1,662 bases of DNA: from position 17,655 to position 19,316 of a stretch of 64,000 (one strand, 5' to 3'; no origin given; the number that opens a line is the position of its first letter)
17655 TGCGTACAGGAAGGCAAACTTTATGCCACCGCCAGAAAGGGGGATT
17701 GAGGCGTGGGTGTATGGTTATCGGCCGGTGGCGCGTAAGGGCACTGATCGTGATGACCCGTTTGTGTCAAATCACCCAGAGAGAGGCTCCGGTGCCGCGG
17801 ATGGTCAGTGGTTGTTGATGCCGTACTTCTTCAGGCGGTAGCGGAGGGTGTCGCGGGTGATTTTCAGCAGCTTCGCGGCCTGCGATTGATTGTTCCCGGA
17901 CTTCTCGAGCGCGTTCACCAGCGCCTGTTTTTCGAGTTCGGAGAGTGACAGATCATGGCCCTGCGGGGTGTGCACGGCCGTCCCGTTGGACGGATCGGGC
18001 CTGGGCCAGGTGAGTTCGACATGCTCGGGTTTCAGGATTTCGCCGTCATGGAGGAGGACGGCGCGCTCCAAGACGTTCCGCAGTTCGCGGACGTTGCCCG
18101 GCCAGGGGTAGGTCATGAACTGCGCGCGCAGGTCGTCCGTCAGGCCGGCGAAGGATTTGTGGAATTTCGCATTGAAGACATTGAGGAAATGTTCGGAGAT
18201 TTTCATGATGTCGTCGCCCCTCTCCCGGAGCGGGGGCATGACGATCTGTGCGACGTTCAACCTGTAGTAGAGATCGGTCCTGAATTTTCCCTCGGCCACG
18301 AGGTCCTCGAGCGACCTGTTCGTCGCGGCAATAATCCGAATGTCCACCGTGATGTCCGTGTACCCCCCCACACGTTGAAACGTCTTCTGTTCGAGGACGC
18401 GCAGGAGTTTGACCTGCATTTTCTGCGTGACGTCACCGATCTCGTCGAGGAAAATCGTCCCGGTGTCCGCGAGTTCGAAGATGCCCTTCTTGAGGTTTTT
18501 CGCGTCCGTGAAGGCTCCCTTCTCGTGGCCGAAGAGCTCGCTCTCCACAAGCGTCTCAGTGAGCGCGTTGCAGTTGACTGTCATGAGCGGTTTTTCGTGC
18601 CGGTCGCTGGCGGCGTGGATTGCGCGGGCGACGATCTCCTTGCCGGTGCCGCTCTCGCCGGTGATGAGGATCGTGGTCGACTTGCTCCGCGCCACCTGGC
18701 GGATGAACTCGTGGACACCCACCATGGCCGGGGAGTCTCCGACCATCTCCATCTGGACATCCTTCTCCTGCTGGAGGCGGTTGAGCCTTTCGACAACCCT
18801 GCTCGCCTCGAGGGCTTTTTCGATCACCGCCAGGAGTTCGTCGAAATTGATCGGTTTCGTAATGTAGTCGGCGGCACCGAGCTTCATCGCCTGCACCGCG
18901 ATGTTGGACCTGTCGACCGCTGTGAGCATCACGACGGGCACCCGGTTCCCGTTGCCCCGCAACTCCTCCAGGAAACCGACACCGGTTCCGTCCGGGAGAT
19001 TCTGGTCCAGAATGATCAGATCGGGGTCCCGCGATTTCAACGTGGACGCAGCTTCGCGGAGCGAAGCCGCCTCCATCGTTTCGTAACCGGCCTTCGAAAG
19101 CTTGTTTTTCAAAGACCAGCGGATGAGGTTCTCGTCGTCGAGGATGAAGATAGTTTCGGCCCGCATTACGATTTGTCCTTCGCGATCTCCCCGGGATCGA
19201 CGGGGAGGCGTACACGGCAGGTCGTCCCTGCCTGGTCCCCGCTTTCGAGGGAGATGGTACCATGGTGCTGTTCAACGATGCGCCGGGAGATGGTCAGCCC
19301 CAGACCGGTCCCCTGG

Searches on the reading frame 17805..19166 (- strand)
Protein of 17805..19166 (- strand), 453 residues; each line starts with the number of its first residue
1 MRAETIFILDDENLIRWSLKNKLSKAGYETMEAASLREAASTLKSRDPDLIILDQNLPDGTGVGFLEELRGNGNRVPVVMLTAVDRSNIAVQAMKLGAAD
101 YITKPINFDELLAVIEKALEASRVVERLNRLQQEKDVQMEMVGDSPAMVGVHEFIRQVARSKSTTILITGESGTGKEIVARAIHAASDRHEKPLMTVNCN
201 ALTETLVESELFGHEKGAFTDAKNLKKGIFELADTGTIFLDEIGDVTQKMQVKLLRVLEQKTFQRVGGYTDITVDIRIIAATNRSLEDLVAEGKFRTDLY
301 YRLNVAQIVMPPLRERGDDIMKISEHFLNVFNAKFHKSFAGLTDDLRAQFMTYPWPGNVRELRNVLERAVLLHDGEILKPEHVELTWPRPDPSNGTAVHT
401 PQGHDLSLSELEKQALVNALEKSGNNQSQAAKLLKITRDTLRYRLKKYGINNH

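Call 3: search_protein_families(library=pfam, proteins=[window:17805-19166:-], max_evalue=0.1)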
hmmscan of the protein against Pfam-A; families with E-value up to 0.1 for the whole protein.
window:17805-19166:- (453 aa): 23 families
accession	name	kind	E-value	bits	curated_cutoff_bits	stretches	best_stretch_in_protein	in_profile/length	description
PF00158.32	Sigma54_activat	-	4.3e-68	228.7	20.2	1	141-308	1-167/168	Sigma-54 interaction domain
PF00072.30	Response_reg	-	3.6e-28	98.4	30.2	1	6-115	1-110/111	Response regulator receiver domain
PF25601.1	AAA_lid_14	-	1.6e-22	79.6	27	1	314-386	1-73/87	AAA+ ATPase lid domain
PF14532.12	Sigma54_activ_2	-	1.1e-16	61.8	25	1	142-313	1-138/138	Sigma-54 interaction domain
PF02954.25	HTH_8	-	1.8e-15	56.8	22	1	408-448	2-42/42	Bacterial regulatory protein, Fis family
PF07728.20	AAA_5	-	7.1e-09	36.2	22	1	166-284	2-123/139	AAA domain (dynein-related subfamily)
PF07724.20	AAA_2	-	3.6e-08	34.1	27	1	163-294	3-135/166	AAA domain (Cdc48 subfamily)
PF00004.35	AAA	-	3.4e-07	31.2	21.2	1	166-286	1-111/131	ATPase family associated with various cellular activities (AAA)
PF00493.29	MCM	-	5.9e-05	22.7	23.3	1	161-284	55-173/224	MCM P-loop domain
PF01078.27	Mg_chelatase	-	0.00014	21.7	20.3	1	158-284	17-158/207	Magnesium chelatase, subunit ChlI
PF13518.12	HTH_28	-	0.00034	21.1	25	1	412-448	1-36/52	Helix-turn-helix domain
PF13556.12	HTH_30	-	0.00041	20.5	27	1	422-447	10-35/59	PucR C-terminal helix-turn-helix domain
PF13604.12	AAA_30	-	0.0014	18.8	27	1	153-262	8-116/191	AAA domain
PF13401.12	AAA_22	-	0.0022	18.8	27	1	163-203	5-45/130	AAA domain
PF13245.12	AAA_19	-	0.0026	18.4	25.1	1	160-262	8-118/134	AAA domain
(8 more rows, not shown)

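Call 4: search_protein_families(library=ncbifam, proteins=[window:17805-19166:-], max_evalue=0.1)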
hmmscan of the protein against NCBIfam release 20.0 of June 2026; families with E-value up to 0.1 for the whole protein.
window:17805-19166:- (453 aa): 135 families (the best 25 are shown)
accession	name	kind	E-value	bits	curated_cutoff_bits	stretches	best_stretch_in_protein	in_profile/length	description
NF008469.0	PRK11361.1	equivalog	7.2e-128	427.2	714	1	3-451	4-457/461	acetoacetate metabolism transcriptional regulator AtoC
TIGR01818.1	ntrC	equivalog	5.4e-117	391.4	558.6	1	6-446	1-461/463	nitrogen regulation protein NR(I)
NF007689.0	PRK10365.1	equivalog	8.9e-115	384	760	1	6-445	8-439/441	sigma-54-dependent response regulator transcription factor ZraR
TIGR02915.1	PEP_resp_reg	equivalog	9.8e-113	377.3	502.6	1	7-450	2-444/445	PEP-CTERM-box response regulator transcription factor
TIGR01817.1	nifA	equivalog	2.5e-107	359.9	528.85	2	119-385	175-440/534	nif-specific transcriptional activator NifA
NF041946.1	LuxO_transreg_Vib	equivalog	6.6e-107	358.2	800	1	34-442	27-454/463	quorum-sensing sigma-54 dependent transcriptional regulator LuxO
NF008176.1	PRK10923.1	equivalog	9.1e-104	347.6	620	1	1-367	1-365/469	nitrogen regulation protein NR(I)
NF051870.1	NAssimRespRegNtrX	equivalog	2.6e-103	346.3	600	1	4-450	2-452/452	nitrogen assimilation response regulator NtrX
NF041552.1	TF_PrdR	equivalog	4.8e-102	342.2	795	1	128-449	258-577/577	sigma-54 dependent transcriptional regulator PrdR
NF038308.1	RNA_repair_RtcR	equivalog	2.8e-97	326.7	650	1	89-450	125-518/530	RNA repair transcriptional activator RtcR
NF003451.0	PRK05022.1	equivalog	2.7e-96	323.3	476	1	113-451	166-511/512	nitric oxide reductase transcriptional regulator NorR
NF050807.1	TransRegFlbDCaul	equivalog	7.5e-94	315.1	750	1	27-449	24-439/454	sigma-54-dependent transcriptional regulator FlbD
NF011695.0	PRK15115.1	equivalog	8.1e-91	305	763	1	5-386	8-381/445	two-component system response regulator GlrR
NF049963.1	RespRegFlgRCampy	domain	2.9e-90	303.2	750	1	6-449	3-428/429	fla regulon two-component system response regulator FlgR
TIGR02329.1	propionate_PrpR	equivalog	1.6e-87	294.4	499.2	1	91-447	164-526/526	propionate catabolism operon regulatory protein PrpR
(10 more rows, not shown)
